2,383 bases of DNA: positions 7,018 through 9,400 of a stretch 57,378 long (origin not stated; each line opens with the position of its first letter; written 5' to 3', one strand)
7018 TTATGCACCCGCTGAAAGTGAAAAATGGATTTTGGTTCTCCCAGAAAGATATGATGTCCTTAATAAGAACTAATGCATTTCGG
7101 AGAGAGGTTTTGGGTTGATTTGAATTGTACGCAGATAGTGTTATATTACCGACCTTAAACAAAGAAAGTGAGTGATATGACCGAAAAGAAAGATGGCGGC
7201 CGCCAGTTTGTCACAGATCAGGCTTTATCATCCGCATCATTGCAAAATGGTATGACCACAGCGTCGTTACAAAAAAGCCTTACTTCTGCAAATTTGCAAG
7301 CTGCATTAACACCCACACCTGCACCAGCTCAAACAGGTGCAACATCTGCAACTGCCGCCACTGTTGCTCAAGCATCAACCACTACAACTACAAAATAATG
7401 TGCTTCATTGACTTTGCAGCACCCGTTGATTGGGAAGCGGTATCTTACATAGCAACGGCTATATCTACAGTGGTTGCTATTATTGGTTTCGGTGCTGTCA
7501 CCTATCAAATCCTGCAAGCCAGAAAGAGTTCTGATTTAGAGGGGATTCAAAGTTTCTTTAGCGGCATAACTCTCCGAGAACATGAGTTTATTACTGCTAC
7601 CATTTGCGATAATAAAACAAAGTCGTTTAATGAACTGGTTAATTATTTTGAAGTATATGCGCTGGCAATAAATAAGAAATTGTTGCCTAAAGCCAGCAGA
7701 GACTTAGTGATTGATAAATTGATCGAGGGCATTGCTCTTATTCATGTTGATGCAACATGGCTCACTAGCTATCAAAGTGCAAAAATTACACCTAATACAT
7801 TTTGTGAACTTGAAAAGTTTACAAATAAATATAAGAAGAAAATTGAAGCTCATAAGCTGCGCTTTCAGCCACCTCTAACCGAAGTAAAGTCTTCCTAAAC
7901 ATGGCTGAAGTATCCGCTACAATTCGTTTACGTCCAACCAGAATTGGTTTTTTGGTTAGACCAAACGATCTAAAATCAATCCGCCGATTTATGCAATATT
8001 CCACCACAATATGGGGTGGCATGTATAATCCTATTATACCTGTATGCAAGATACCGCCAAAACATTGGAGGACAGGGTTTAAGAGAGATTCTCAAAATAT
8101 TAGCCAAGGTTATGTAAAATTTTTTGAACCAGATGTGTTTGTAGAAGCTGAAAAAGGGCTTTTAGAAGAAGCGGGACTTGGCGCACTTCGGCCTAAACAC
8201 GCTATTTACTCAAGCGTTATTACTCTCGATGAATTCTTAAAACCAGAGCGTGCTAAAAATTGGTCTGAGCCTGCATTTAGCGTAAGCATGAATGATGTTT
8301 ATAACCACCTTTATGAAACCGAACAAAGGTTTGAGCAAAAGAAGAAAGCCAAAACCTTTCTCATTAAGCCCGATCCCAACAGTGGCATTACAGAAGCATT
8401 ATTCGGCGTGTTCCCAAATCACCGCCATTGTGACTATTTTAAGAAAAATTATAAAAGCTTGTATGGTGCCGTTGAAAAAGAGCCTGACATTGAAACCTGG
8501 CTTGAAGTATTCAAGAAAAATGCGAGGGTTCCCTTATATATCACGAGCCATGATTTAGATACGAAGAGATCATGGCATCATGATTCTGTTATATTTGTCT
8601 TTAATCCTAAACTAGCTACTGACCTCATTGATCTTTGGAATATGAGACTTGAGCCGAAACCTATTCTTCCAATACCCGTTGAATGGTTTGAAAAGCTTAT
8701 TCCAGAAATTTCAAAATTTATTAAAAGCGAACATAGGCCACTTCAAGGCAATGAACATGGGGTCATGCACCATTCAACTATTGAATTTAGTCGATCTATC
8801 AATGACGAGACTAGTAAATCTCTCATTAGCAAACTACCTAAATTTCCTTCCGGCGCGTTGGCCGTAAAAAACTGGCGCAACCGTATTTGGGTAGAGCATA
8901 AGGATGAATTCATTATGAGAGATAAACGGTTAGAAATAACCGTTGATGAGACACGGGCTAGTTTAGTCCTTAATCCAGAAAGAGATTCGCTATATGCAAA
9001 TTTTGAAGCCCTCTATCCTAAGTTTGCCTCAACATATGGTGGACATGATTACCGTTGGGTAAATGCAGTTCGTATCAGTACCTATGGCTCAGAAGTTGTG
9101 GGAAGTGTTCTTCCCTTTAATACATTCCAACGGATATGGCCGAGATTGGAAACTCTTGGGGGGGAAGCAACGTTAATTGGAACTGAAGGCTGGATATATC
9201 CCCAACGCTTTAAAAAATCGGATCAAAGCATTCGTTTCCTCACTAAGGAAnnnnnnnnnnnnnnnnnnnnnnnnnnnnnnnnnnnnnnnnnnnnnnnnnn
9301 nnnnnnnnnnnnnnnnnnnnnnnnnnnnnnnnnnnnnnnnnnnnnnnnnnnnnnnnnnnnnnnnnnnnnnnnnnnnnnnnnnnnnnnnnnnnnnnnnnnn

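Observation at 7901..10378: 825-aa protein combining a large unassigned N-terminal region, a CxxC-x16-CxxC zinc ribbon and a PD-(D/E)xK-like nuclease core, with no NTPase motif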

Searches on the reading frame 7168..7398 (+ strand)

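Call 4: search_protein_families(library=pfam, proteins=[window:7168-7398:+], max_evalue=0.01)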
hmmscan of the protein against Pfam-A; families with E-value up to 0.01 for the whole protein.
window:7168-7398:+ (76 aa): 1 family
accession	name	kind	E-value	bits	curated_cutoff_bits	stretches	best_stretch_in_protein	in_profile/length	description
PF11554.13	DUF3232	-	0.0064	17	27.4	1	2-52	77-127/152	Protein of unknown function (DUF3232)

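Call 5: search_protein_families(library=padloc, proteins=[window:7168-7398:+], max_evalue=0.1)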
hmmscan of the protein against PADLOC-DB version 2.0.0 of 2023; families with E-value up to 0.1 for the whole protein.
window:7168-7398:+ (76 aa): 0 families

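Call 6: search_protein_families(library=phrogs, proteins=[window:7168-7398:+], max_evalue=0.01)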
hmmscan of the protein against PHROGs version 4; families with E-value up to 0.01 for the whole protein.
window:7168-7398:+ (76 aa): 0 families

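Call 8: search_protein_families(library=ncbifam, proteins=[window:7168-7398:+], max_evalue=0.01)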
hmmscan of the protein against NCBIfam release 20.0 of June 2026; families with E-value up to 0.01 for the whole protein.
window:7168-7398:+ (76 aa): 0 families

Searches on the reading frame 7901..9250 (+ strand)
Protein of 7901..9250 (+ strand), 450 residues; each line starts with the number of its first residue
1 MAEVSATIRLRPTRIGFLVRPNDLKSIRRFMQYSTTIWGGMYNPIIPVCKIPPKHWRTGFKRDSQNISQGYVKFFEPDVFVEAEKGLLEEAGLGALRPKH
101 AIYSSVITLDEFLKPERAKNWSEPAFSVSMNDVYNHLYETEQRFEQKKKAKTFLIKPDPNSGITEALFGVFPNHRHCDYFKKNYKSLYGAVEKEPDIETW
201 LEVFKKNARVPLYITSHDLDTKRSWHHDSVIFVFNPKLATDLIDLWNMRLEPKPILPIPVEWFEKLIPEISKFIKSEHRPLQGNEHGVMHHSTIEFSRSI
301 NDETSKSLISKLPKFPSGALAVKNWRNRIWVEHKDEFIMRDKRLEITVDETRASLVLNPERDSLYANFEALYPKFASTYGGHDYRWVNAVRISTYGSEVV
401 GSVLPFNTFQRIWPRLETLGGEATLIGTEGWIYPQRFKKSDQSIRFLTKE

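Call 46: predict_structure(alignment_id=A2)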
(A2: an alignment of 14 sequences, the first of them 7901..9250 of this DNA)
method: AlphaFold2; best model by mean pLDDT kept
length: 450 residues; sequences in the alignment: 14
mean_pLDDT: 61.9   pTM: 0.68
mean pLDDT of the five models: 61.9, 59.7, 59.2, 58.2, 57.5
residues with pLDDT >= 90: 40; 70-90: 138; 50-70: 89; < 50: 183
segments of 3 or more residues with pLDDT < 50: 1-11, 58-61, 100-102, 115-134, 136-148, 215-225, 328-360, 365-450
pLDDT, mean of each block of 10 residues (from residue 1): 39 73 88 64 75 61 62 67 87 62 65 53 42 47 44 81 84 62 68 88 73 49 56 91 83 80 92 84 69 88 91 89 65 39 40 43 47 43 38 39 32 36 30 33 45
secondary structure, 60 per line:
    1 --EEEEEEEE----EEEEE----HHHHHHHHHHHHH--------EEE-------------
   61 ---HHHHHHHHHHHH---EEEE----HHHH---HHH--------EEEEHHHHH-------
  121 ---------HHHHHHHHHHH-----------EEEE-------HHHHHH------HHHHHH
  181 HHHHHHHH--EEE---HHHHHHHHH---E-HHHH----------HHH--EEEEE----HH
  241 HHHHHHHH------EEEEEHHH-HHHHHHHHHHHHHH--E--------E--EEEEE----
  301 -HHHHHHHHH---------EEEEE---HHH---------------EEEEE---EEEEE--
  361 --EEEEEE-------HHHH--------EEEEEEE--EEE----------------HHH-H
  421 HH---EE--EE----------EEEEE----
elements in order: E3-10 E15-19 H24-36 E45-47 H64-75 E79-82 H87-90 E105-108 H109-113 H130-140 E152-155 H163-168 H175-188 E191-193 H197-205 H211-214 E230-234 H239-248 E255-259 H264-277 E292-296 H302-310 E320-324 E346-350 E354-358 E363-368 H376-379 E388-394 E397-399 E442-446

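Call 49: fold_search(model_id=the predicted structure, library=pdb)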
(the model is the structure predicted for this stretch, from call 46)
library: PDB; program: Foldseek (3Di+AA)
matches with E <= 10: 698; with E <= 0.001: 0
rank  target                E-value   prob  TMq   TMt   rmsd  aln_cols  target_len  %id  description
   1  9olj_F                3.1e-03  0.16  0.12  0.11  24.0       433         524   10  22bin20S complex (NSF-alphaSNAP-2:2 syntaxin-1a:SNAP-25), hydrolyzing, class 18 (released 2025-08-06)
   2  7wua_A                7.6e-03  0.57  0.18  0.14  15.1       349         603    9  Crystal structures of FadD32 from Corynebacterium diphtheriae (released 2022-08-10)
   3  3e7w                  7.6e-03  0.30  0.18  0.17  19.0       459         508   11  Crystal structure of DLTA: Implications for the reaction mechanism of non-ribosomal peptide synthetase (NRPS) adenylatio (released 2008-09-09)
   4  3hfr_A                1.0e-02  0.28  0.15  0.21  16.6       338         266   12  Crystal structure of glutamate racemase from Listeria monocytogenes (released 2009-06-09)
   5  9pba_F                1.0e-02  0.12  0.12  0.11  27.3       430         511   10  21bin20S complex (NSF-alphaSNAP-2:1 syntaxin-1a:SNAP-25), non-hydrolyzing, class 9 (released 2025-08-06)
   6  3t5a                  1.2e-02  0.30  0.15  0.15  16.1       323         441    9  Crystal structure of N-terminal domain of FAAL28 G330W mutant from Mycobacterium tuberculosis (released 2012-01-25)
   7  9nm1_A                1.3e-02  0.13  0.13  0.12  21.6       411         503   10  Y20S (Sec18-Sec17-Sec9-Sso1-Snc1) EDTA - All Merge (Class 9, focused on D1/D2) (released 2025-10-01)
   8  9pbf_F                1.8e-02  0.11  0.12  0.09  23.9       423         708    9  21bin20S complex (NSF-alphaSNAP-2:1 syntaxin-1a:SNAP-25), non-hydrolyzing, class 10 (released 2025-08-06)
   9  2jfq_A                2.1e-02  0.18  0.14  0.21  17.1       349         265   10  Crystal structure of Staphylococcus aureus glutamate racemase in complex with D- Glutamate (released 2007-07-03)
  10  9olo_F                2.2e-02  0.12  0.13  0.12  23.1       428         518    9  22bin20S complex (NSF-alphaSNAP-2:2 syntaxin-1a:SNAP-25), hydrolyzing, class 19 (released 2025-08-06)
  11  9nlw_A                2.5e-02  0.11  0.13  0.12  21.5       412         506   10  Y20S (Sec18-Sec17-Sec9-Sso1-Snc1) EDTA - Class 6 (released 2025-10-01)
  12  9ojz_F                2.5e-02  0.08  0.11  0.10  26.4       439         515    9  21bin20S complex (NSF-alphaSNAP-2:1 syntaxin-1a:SNAP-25), non-hydrolyzing, class 5 (released 2025-08-06)
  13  2w4i_B                3.9e-02  0.20  0.15  0.24  17.9       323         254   11  Crystal structure of Helicobacter pylori glutamate racemase in complex with D-Glutamate and an inhibitor (released 2008-12-09)
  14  2ohv                  3.9e-02  0.16  0.15  0.23  16.7       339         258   10  Structural Basis for Glutamate Racemase Inhibition (released 2007-09-25)
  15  2gzm_A                3.9e-02  0.16  0.15  0.22  17.1       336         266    9  Crystal Structure of the Glutamate Racemase from Bacillus anthracis (released 2007-05-29)
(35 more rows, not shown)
